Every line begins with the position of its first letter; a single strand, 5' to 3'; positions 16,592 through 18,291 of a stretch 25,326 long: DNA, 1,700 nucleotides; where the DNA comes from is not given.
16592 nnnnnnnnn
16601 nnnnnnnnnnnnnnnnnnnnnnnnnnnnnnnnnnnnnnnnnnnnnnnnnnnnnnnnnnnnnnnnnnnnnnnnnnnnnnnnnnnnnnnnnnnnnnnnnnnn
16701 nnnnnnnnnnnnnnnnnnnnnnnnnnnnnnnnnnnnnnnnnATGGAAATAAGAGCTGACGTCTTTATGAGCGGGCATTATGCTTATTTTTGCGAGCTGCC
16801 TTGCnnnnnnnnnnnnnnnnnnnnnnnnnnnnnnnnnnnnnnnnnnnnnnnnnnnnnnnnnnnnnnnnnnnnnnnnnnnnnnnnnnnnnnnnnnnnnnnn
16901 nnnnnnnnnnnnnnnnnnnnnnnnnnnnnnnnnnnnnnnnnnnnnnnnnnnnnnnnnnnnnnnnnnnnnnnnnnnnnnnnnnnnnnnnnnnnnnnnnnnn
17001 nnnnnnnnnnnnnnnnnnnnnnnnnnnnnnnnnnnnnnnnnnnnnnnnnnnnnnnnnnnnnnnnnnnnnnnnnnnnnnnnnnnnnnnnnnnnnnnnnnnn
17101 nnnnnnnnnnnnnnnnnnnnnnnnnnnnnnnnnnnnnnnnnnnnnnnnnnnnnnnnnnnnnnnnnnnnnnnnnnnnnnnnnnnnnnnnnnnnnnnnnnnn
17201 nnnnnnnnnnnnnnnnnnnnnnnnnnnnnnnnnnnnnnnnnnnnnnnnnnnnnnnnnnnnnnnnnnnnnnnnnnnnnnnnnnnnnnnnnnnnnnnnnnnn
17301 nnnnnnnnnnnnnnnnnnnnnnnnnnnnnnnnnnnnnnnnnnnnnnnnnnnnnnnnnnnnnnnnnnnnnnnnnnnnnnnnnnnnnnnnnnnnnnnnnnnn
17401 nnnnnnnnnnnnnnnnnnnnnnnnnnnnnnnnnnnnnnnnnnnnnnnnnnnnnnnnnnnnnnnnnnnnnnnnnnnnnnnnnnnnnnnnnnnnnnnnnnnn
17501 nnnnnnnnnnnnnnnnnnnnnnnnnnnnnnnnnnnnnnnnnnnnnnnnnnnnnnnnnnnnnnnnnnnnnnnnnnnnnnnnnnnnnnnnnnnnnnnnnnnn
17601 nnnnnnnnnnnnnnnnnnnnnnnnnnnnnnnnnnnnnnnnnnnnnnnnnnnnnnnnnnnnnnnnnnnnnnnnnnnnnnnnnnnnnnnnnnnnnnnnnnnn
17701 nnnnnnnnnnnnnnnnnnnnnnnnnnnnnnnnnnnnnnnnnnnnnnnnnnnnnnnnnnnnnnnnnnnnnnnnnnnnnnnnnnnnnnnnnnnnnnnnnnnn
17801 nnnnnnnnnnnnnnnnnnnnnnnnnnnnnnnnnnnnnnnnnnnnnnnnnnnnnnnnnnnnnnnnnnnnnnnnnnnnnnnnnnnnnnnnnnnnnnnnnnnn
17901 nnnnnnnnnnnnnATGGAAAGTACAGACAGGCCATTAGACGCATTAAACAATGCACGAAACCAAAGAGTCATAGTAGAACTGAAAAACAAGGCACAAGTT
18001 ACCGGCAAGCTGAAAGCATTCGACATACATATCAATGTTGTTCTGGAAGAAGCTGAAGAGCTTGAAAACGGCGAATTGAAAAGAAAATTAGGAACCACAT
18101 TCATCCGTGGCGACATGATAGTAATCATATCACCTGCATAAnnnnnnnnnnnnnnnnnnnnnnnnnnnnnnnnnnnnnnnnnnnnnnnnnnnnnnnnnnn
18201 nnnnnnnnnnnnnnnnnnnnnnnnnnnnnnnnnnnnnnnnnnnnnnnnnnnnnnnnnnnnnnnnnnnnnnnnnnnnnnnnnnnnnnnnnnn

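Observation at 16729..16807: Unannotated 21-codon ORF (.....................) with a perfect Shine-Dalgarno site built into the upstream gene's stop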

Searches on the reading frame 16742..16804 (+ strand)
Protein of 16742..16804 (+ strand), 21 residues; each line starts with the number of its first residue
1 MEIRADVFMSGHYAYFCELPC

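Call 6: search_protein_families(library=ncbifam, proteins=[window:16742-16804:+], max_evalue=0.01)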
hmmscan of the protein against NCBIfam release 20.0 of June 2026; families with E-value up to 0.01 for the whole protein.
seq(21 aa): 0 families

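Call 14: search_protein_families(library=ncbifam, proteins=[window:16742-16804:+], max_evalue=10)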
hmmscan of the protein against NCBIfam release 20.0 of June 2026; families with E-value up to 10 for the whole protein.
seq(21 aa): 0 families

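Call 15: search_protein_families(library=pfam, proteins=[window:16742-16804:+], max_evalue=10)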
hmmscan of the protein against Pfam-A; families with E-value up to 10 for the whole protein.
seq(21 aa): 0 families

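Call 66: list_cluster_members(proteins=[window:16742-16804:+, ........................, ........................, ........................, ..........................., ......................, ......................, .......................])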
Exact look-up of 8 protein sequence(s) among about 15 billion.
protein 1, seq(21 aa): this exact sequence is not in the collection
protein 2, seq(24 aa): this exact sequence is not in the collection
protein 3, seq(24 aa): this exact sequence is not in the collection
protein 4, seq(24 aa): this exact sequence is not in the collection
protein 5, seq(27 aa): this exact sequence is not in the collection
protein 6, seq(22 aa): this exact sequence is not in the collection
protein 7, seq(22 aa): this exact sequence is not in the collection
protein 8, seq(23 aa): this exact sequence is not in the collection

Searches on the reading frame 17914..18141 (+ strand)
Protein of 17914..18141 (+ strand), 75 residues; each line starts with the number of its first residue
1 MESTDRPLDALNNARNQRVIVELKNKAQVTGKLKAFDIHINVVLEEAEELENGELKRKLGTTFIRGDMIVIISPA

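Call 5: search_protein_families(library=pfam, proteins=[window:17914-18141:+], max_evalue=0.01)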
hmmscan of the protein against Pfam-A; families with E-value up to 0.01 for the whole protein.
window:17914-18141:+ (75 aa): 2 families
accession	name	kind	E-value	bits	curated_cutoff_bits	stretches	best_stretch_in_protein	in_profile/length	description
PF01423.28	LSM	-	1.6e-21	76.2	23.4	1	10-74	2-66/66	LSM domain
PF17209.9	Hfq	-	0.0083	16.2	27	0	10-47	5-43/64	Hfq protein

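Call 6: search_protein_families(library=ncbifam, proteins=[window:17914-18141:+], max_evalue=0.01)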
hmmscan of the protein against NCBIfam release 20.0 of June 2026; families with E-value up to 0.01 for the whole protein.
window:17914-18141:+ (75 aa): 1 family
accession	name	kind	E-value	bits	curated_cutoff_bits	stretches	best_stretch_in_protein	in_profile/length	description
NF001963.0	PRK00737.1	equivalog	7.5e-28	96.3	101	1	4-74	2-72/74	small nuclear ribonucleoprotein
